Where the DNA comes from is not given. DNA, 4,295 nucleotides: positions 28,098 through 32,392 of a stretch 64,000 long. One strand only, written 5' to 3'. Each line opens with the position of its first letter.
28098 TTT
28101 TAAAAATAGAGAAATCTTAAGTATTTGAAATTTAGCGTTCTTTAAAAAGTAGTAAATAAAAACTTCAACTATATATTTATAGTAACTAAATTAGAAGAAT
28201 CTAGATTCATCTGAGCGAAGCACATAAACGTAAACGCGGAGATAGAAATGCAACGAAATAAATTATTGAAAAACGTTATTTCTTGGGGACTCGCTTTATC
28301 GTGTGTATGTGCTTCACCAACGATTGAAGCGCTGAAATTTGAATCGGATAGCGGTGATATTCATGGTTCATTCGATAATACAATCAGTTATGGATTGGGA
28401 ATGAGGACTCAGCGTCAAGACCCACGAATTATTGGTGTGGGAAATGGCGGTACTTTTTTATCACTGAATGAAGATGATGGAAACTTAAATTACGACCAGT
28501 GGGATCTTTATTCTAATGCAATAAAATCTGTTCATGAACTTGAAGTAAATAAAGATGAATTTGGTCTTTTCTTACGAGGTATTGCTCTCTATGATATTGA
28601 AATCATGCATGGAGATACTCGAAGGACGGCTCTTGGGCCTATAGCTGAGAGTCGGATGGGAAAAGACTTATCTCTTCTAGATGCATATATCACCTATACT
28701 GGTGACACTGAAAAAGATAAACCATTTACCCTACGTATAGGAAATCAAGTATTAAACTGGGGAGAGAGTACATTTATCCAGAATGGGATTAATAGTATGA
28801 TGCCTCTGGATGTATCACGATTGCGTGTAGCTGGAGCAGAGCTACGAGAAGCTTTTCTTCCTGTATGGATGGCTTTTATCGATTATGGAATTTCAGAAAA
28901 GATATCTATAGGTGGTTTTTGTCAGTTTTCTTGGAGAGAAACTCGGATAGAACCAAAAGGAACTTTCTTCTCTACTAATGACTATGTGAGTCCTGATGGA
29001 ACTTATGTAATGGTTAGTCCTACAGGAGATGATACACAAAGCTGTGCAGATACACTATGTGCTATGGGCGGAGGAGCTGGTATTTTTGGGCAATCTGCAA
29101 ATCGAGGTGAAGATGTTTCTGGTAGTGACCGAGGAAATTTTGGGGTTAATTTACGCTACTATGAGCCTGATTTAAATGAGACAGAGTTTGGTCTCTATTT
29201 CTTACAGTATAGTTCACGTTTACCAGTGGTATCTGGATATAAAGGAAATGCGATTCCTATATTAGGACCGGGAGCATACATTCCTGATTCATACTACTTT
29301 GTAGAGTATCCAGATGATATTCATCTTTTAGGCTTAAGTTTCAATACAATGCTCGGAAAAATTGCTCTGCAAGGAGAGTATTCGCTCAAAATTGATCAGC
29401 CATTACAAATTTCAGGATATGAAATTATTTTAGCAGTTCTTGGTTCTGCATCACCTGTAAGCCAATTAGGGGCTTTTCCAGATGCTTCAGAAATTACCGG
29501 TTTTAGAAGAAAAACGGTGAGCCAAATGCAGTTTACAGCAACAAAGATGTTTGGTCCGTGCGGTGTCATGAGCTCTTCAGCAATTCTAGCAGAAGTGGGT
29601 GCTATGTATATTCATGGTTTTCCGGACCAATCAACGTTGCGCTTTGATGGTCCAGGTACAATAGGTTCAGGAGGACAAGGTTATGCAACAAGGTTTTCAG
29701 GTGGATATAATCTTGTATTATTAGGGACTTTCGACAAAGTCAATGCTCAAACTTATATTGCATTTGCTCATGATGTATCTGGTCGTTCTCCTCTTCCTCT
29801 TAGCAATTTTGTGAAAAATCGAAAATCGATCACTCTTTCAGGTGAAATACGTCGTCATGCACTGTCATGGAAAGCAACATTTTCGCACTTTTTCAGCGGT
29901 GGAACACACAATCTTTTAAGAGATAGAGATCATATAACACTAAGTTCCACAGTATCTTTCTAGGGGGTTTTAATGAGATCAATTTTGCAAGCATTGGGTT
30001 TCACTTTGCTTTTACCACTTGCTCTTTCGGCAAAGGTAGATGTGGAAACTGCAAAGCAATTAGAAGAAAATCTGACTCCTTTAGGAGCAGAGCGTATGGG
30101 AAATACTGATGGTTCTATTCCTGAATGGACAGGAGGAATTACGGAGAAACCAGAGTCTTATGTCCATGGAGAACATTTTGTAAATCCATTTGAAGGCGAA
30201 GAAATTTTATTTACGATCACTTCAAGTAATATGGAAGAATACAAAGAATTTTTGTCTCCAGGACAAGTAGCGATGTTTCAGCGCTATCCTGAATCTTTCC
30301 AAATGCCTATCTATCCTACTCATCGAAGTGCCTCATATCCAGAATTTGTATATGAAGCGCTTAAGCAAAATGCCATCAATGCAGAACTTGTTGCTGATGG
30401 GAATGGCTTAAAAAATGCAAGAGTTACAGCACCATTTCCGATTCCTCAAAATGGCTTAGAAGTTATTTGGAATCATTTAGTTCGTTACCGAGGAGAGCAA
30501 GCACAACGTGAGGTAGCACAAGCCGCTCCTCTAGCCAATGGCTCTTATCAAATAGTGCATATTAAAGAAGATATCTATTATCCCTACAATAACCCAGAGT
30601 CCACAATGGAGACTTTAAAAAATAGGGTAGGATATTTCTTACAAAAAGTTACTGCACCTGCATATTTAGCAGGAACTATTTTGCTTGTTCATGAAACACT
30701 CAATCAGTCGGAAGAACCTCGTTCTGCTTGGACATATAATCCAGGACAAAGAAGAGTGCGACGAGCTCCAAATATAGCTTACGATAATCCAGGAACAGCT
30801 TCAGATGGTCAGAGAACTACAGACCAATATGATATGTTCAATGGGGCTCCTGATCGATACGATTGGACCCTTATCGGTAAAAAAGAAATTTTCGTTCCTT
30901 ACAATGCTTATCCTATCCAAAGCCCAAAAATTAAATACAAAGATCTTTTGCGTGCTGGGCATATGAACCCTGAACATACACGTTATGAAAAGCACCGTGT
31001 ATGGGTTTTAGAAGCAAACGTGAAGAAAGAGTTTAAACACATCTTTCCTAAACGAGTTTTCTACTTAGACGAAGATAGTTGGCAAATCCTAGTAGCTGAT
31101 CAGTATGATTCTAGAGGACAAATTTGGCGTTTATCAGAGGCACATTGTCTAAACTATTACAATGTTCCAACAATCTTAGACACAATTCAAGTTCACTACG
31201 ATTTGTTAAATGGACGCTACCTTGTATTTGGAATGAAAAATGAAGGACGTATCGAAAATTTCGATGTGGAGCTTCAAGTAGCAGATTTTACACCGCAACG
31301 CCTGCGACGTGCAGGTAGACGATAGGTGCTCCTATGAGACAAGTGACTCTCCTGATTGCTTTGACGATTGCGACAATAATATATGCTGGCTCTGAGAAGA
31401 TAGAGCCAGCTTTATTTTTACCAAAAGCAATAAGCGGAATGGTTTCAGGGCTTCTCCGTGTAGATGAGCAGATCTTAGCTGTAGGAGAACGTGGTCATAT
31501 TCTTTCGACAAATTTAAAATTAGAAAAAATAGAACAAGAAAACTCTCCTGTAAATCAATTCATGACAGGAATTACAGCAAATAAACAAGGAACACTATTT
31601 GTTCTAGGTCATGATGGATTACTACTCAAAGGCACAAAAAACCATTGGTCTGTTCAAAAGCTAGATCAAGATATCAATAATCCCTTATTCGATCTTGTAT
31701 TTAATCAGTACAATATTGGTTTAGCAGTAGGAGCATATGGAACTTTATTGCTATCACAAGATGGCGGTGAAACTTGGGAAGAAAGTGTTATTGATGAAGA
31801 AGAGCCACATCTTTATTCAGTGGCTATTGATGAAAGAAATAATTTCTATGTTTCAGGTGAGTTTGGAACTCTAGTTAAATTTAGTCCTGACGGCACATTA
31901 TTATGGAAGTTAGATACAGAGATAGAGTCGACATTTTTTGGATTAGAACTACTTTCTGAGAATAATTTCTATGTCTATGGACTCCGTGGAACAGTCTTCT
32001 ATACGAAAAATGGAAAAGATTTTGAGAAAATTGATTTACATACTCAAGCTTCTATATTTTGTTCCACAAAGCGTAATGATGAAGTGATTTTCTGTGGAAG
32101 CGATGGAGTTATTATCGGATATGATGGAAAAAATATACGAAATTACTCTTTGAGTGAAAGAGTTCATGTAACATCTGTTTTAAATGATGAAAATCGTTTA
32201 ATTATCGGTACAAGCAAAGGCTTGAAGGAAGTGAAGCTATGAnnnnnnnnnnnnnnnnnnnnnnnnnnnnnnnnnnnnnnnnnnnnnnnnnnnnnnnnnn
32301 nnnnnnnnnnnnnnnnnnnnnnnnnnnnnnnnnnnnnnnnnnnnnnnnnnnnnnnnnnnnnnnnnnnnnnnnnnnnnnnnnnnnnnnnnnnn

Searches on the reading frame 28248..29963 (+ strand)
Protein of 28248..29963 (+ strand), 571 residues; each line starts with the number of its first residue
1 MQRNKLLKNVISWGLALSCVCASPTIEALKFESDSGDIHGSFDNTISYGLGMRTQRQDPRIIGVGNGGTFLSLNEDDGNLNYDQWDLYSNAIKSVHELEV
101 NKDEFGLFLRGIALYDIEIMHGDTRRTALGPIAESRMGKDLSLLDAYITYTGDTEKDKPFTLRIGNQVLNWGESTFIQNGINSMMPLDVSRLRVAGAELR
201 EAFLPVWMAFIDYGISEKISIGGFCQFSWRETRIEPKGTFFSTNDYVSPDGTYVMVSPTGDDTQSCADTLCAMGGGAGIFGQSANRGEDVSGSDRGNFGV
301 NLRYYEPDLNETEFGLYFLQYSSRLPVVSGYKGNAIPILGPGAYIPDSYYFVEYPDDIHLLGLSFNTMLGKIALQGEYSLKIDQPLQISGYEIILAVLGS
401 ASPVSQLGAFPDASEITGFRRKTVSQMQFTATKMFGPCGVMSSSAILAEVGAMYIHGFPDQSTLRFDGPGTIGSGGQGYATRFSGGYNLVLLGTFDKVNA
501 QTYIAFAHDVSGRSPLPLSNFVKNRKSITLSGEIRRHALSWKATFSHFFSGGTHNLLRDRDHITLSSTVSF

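Call 18: search_protein_families(library=pfam, proteins=[window:28248-29963:+], max_evalue=0.0001)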
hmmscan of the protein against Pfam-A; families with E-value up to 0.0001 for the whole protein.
window:28248-29963:+ (571 aa): 1 family
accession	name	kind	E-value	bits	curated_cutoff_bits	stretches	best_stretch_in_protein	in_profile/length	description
PF06980.17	DUF1302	-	2.6e-138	462.8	23.2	1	13-571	5-541/541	Protein of unknown function (DUF1302)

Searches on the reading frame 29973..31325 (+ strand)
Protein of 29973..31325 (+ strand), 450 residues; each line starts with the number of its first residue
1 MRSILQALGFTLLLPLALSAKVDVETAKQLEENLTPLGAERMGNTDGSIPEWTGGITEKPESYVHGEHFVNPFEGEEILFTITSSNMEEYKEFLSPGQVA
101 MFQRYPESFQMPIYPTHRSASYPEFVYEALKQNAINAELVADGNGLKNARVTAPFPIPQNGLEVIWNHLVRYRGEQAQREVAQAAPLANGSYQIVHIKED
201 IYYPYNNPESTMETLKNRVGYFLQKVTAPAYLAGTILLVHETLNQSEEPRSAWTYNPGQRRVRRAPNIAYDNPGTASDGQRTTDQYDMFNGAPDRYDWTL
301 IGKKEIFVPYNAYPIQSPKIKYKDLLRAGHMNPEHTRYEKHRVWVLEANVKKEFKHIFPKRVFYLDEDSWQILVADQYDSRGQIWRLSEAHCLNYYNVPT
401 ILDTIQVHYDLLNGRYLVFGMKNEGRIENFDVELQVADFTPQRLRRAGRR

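Call 19: search_protein_families(library=pfam, proteins=[window:29973-31325:+], max_evalue=0.0001)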
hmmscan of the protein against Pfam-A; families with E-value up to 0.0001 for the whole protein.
window:29973-31325:+ (450 aa): 2 families
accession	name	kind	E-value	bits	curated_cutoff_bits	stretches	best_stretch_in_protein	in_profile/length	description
PF07044.18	DUF1329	-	4.8e-153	510.2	23.1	1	81-445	1-368/368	Protein of unknown function (DUF1329)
PF17131.11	LolA_like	-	3.6e-08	33.7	30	0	336-397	79-140/184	Outer membrane lipoprotein-sorting protein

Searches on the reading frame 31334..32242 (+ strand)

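Call 19: search_protein_families(library=pfam, proteins=[window:31334-32242:+], max_evalue=0.0001)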
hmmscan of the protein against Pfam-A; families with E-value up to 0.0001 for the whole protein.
window:31334-32242:+ (302 aa): 2 families
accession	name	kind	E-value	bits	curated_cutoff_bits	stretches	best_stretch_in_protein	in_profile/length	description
PF14870.12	PSII_BNR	-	8.3e-12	45.4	27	1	102-181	6-85/303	Photosynthesis system II assembly factor YCF48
PF22701.2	Mala_s_1-like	-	9.1e-05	22.7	27.5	0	53-216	9-148/195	Mal s 1 allergenic protein-like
